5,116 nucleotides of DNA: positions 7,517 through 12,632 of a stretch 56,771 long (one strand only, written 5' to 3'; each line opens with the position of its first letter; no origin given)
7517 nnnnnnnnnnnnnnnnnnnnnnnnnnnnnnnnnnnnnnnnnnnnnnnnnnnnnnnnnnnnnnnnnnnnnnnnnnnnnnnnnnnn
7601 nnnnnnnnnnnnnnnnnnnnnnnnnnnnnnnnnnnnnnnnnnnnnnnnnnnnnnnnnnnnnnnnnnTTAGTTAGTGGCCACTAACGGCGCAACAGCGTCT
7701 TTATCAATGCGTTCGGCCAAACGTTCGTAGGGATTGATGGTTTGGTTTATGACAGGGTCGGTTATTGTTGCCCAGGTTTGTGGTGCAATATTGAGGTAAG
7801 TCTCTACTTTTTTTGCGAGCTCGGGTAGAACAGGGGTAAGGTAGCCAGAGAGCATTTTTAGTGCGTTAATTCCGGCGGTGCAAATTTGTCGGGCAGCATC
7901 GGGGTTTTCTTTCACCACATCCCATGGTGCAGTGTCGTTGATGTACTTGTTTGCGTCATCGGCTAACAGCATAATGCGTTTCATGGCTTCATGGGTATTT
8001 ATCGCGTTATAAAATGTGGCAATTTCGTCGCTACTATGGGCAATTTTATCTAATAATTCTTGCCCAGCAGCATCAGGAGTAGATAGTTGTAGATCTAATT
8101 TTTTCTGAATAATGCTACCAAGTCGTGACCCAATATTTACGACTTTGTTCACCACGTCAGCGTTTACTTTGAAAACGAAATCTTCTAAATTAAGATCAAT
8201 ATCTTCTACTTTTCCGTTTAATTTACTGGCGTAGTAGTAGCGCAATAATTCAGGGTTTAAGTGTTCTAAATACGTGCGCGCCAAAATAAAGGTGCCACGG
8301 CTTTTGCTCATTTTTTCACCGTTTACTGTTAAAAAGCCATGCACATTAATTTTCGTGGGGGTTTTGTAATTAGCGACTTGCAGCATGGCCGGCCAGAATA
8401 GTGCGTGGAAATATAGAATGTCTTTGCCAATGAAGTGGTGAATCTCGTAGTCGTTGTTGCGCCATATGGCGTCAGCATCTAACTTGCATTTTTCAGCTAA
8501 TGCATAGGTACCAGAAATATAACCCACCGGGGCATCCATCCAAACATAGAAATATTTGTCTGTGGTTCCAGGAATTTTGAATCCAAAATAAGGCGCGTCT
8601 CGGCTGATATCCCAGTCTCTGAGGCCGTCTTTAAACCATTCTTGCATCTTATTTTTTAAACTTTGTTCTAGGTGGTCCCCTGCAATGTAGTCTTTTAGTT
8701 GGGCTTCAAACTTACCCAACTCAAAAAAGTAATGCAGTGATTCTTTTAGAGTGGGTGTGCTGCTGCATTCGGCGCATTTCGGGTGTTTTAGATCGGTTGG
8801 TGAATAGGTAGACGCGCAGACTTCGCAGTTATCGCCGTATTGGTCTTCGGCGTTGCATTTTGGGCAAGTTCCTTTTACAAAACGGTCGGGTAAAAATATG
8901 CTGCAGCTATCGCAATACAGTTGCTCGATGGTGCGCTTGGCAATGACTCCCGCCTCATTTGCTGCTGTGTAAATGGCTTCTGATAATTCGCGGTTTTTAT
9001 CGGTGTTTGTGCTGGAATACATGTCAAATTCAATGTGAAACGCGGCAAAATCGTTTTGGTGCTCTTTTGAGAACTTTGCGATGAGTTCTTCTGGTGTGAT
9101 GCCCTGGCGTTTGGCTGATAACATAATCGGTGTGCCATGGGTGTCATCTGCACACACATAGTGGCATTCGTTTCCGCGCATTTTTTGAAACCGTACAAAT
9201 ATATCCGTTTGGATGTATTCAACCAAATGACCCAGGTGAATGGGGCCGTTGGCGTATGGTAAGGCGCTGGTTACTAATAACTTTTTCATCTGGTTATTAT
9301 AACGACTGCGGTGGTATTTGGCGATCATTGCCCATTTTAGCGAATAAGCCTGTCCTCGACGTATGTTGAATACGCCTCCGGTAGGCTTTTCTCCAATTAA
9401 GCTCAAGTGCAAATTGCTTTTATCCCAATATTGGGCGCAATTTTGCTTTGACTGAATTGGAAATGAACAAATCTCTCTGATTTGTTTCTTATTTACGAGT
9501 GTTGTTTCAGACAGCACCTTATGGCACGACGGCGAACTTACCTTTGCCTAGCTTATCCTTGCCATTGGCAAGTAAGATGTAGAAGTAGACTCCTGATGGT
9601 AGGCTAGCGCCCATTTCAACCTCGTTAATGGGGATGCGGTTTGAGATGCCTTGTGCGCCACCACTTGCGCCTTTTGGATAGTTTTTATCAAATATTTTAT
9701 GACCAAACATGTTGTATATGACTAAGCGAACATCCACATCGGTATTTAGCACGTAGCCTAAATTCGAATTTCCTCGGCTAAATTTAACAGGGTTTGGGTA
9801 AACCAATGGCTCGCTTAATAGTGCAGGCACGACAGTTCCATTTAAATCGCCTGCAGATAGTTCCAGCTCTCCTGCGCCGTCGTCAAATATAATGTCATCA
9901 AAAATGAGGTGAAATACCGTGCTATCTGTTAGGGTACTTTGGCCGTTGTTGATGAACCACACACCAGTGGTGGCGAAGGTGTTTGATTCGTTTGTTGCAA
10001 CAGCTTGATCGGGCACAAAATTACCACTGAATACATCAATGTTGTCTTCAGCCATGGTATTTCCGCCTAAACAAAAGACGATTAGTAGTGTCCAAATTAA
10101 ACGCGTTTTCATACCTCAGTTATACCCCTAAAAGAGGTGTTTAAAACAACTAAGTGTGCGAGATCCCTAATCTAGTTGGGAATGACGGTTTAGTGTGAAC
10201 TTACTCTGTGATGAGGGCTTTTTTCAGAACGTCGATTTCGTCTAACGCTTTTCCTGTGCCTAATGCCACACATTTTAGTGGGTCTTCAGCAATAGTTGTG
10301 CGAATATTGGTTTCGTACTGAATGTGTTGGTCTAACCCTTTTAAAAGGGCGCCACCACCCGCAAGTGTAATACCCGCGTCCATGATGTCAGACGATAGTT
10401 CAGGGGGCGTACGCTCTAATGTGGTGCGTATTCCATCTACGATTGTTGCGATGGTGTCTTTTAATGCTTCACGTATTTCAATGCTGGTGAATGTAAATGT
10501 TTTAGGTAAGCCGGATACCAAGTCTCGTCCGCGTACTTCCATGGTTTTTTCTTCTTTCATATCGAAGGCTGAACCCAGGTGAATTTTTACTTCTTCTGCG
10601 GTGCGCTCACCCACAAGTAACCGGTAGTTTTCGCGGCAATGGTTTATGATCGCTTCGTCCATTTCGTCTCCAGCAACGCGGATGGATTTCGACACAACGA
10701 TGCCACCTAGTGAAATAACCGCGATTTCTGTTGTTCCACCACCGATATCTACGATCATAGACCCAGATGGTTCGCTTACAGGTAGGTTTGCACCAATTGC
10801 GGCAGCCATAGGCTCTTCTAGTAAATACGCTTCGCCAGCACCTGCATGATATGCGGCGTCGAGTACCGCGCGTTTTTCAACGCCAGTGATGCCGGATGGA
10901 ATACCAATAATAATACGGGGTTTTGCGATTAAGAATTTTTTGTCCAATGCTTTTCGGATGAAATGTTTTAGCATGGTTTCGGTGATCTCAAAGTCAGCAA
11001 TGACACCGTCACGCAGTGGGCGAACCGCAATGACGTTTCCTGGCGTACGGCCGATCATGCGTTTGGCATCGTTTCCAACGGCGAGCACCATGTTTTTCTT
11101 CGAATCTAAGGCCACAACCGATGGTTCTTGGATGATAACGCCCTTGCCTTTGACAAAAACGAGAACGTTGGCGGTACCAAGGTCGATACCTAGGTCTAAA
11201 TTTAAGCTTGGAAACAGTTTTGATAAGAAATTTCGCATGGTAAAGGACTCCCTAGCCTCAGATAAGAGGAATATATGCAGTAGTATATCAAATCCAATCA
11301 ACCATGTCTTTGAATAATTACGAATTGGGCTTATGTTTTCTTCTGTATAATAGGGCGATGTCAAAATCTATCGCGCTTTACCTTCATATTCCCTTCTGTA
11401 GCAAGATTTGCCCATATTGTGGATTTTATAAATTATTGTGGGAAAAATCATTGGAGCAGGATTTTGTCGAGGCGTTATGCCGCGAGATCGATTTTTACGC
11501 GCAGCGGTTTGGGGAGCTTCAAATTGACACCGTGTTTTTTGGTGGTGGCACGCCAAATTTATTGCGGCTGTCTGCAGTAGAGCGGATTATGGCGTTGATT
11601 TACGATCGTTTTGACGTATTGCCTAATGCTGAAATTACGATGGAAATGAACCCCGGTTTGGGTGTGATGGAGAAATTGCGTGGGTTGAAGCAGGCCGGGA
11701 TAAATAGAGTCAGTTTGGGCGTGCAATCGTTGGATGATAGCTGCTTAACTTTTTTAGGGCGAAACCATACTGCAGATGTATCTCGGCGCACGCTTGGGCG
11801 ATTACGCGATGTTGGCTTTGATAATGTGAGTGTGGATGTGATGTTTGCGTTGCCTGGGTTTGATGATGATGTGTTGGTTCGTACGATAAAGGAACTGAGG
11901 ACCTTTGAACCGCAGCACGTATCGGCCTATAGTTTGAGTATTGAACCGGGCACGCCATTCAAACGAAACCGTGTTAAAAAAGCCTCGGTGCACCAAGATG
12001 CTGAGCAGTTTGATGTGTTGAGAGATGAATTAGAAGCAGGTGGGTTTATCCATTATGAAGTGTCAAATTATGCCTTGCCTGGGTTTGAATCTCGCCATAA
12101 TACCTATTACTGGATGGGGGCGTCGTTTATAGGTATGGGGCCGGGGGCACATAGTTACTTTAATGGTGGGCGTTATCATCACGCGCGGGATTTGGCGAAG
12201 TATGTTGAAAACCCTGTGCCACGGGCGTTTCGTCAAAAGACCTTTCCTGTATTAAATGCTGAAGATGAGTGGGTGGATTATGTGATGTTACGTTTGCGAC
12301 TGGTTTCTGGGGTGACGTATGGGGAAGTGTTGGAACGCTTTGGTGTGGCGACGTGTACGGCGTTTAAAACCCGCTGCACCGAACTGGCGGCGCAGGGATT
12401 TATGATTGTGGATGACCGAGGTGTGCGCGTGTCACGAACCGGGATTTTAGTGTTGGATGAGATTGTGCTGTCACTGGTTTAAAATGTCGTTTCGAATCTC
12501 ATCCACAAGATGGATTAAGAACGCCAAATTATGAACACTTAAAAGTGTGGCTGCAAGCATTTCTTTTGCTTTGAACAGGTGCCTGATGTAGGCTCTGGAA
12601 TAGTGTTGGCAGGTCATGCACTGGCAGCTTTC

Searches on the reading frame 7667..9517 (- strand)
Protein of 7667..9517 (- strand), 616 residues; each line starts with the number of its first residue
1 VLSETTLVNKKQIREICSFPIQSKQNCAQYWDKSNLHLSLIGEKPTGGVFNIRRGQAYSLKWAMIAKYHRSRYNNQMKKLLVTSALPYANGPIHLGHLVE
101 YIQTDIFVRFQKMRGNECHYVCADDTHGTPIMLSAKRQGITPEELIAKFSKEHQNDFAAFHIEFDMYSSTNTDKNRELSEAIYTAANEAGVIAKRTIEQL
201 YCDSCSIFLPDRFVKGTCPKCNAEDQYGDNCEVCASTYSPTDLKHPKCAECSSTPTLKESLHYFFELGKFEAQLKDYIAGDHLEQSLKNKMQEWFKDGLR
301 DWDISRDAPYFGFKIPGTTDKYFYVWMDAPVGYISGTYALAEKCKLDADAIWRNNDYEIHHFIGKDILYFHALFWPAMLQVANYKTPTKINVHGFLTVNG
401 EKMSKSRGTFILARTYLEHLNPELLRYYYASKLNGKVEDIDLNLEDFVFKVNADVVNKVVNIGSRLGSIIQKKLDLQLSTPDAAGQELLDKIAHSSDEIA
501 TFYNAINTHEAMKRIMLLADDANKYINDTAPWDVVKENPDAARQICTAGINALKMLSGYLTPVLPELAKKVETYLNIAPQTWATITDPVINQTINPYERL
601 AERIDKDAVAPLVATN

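Call 13: search_protein_families(library=pfam, proteins=[window:7667-9517:-], max_evalue=0.001)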
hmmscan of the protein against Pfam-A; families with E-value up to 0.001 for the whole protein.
window:7667-9517:- (616 aa): 5 families
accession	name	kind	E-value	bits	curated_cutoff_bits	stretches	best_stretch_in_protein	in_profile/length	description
PF09334.17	tRNA-synt_1g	-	6.8e-151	502.9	20.1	1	81-465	2-389/391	tRNA synthetases class I (M)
PF00133.28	tRNA-synt_1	-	1.6e-17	63.8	22.7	1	61-157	5-103/414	tRNA synthetases class I (I, L, M and V)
PF01406.26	tRNA-synt_1e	-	4.6e-13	49.6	27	1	358-432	209-283/301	tRNA synthetases class I (C) catalytic domain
PF19303.5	Anticodon_3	-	3.6e-10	40.3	23.5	1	483-586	9-112/152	Anticodon binding domain of methionyl tRNA ligase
PF01921.24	tRNA-synt_1f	-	1.9e-09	37.4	27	1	380-437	260-317/360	tRNA synthetases class I (K)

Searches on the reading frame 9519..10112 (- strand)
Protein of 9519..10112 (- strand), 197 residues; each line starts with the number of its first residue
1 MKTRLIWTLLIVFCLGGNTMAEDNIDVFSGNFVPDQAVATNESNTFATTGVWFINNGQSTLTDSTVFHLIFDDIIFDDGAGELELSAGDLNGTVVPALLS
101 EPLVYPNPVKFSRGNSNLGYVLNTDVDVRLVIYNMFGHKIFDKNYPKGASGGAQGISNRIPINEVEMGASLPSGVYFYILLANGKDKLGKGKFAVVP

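Call 13: search_protein_families(library=pfam, proteins=[window:9519-10112:-], max_evalue=0.001)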
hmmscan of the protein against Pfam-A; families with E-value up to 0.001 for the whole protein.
window:9519-10112:- (197 aa): 1 family
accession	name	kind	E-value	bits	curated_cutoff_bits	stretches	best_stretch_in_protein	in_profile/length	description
PF13585.12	CHU_C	-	1.3e-05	25.6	27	1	127-187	28-78/86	CHU_C Type IX secretion signal domain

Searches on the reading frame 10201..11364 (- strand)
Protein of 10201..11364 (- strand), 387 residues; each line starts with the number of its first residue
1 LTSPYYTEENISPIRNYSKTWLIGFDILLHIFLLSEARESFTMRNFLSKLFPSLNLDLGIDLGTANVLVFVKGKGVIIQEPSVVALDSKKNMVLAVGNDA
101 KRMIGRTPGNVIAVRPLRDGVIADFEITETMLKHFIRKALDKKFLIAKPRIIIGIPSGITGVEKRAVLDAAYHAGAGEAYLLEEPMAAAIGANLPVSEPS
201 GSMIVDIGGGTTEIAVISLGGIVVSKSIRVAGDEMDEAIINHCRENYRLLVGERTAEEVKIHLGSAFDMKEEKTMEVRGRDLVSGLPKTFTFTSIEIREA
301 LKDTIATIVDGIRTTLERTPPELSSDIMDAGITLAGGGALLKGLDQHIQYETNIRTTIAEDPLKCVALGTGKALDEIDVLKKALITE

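Call 13: search_protein_families(library=pfam, proteins=[window:10201-11364:-], max_evalue=0.001)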
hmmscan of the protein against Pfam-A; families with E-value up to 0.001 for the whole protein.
window:10201-11364:- (387 aa): 5 families
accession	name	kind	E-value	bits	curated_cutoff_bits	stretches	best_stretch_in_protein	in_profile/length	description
PF06723.19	MreB_Mbl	-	4.3e-145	483.1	27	1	57-381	3-326/327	MreB/Mbl protein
PF14450.12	FtsA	-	7.3e-10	39.7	31.8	1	204-360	2-111/127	Cell division protein FtsA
PF00012.26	HSP70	-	1.2e-09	37.4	20.6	1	150-248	135-239/599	Hsp70 protein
PF00022.25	Actin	-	5.6e-08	32.2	27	1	81-245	31-189/410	Actin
PF11104.14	PilM_2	-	5.9e-06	25.9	27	0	331-360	277-306/340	Type IV pilus assembly protein PilM;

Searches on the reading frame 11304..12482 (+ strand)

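Call 13: search_protein_families(library=pfam, proteins=[window:11304-12482:+], max_evalue=0.001)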
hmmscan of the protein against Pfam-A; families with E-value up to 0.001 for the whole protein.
window:11304-12482:+ (392 aa): 2 families
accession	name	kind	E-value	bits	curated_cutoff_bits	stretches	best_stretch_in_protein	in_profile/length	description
PF04055.27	Radical_SAM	-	6.9e-26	91.8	29.5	1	27-197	2-165/166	Radical SAM superfamily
PF06969.22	HemN_C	-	1.7e-09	38.1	24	1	317-383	1-67/67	HemN C-terminal domain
